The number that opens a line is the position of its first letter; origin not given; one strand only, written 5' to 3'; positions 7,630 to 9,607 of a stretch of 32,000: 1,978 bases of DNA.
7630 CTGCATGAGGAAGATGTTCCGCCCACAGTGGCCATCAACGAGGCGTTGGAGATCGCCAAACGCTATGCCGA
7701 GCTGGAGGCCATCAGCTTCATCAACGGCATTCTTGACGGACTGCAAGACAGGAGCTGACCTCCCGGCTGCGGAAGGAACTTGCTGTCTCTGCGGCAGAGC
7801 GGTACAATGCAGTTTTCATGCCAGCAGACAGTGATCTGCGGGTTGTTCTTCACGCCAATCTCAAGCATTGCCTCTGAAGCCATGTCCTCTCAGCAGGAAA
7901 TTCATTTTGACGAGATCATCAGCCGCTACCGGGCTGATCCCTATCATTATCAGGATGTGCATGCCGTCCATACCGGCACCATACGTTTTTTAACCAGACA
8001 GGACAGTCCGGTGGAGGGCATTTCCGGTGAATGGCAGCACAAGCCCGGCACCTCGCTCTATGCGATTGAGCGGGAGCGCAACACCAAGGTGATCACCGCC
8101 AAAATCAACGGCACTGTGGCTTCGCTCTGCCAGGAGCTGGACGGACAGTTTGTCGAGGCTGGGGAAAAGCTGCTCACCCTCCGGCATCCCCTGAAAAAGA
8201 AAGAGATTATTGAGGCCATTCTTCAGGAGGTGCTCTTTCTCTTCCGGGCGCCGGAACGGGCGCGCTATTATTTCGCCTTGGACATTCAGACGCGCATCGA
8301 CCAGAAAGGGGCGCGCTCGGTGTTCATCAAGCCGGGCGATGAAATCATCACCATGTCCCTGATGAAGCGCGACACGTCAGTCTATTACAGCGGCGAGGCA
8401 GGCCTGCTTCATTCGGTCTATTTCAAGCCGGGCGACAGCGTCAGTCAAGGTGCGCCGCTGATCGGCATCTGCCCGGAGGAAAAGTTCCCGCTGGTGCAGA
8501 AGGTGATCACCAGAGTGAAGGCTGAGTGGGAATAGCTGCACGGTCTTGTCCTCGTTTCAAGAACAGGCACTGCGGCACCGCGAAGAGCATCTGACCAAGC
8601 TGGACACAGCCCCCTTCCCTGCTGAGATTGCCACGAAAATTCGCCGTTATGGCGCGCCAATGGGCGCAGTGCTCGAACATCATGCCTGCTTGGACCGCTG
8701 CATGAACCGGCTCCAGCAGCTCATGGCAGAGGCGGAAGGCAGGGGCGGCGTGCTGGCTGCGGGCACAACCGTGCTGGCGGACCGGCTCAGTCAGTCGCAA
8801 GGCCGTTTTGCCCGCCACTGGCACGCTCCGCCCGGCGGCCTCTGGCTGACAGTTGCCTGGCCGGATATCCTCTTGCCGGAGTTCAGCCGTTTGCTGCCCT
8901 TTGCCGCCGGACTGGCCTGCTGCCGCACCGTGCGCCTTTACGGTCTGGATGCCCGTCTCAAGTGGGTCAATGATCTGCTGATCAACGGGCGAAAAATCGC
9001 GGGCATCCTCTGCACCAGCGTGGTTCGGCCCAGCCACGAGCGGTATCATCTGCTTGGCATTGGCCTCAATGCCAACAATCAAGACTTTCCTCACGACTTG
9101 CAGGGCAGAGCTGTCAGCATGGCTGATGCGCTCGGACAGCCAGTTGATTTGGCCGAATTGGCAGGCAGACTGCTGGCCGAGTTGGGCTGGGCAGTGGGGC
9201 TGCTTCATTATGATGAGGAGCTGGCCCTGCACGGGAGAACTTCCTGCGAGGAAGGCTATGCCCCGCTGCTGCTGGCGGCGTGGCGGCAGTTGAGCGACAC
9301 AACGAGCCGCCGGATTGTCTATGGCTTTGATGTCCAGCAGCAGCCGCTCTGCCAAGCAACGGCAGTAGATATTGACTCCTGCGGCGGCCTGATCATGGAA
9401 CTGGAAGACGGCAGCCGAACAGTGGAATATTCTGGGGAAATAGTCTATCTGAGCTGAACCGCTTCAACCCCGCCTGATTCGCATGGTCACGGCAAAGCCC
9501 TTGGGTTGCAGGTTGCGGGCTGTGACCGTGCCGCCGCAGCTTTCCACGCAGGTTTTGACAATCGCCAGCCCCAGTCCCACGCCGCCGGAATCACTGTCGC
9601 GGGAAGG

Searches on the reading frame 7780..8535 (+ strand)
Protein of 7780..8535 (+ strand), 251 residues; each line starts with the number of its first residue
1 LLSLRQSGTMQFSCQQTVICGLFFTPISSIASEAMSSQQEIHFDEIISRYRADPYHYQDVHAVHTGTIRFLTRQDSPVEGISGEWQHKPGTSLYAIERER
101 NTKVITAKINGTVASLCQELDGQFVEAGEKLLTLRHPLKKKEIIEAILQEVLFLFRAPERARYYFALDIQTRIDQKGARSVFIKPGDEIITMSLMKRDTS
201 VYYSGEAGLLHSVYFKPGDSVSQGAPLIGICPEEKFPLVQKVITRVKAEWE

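Call 7: search_protein_families(library=pfam, proteins=[window:7780-8535:+], max_evalue=0.01)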
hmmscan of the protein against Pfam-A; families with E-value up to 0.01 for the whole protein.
window:7780-8535:+ (251 aa): 4 families
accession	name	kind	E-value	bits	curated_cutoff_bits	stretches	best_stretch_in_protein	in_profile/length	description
PF00364.28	Biotin_lipoyl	-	1.7e-07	31.4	22.1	1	183-229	27-72/73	Biotin-requiring enzyme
PF16576.10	HlyD_D23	-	0.00058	19.6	30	0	99-137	16-54/214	Barrel-sandwich domain of CusB or HlyD membrane-fusion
PF13533.13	Biotin_lipoyl_2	-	0.0036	17.5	29.8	0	105-134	3-31/32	Biotin-lipoyl like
PF13437.12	HlyD_3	-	0.0052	17.9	22.2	0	104-137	1-33/106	HlyD family secretion protein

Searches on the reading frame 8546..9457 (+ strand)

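Call 7: search_protein_families(library=pfam, proteins=[window:8546-9457:+], max_evalue=0.01)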
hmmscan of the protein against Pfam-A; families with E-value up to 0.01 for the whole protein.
window:8546-9457:+ (303 aa): 3 families
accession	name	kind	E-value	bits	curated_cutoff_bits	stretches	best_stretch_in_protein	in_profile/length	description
PF03099.24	BPL_LplA_LipB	-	7.1e-13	49.1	21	1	72-164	23-120/133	Biotin/lipoate A/B protein ligase family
PF02237.23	BPL_C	-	0.0017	18.6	21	0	270-300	16-46/48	Biotin protein ligase C terminal domain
PF21948.1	LplA-B_cat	-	0.0046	17.4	27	0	126-210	101-196/200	Lipoyl protein ligase A/B catalytic domain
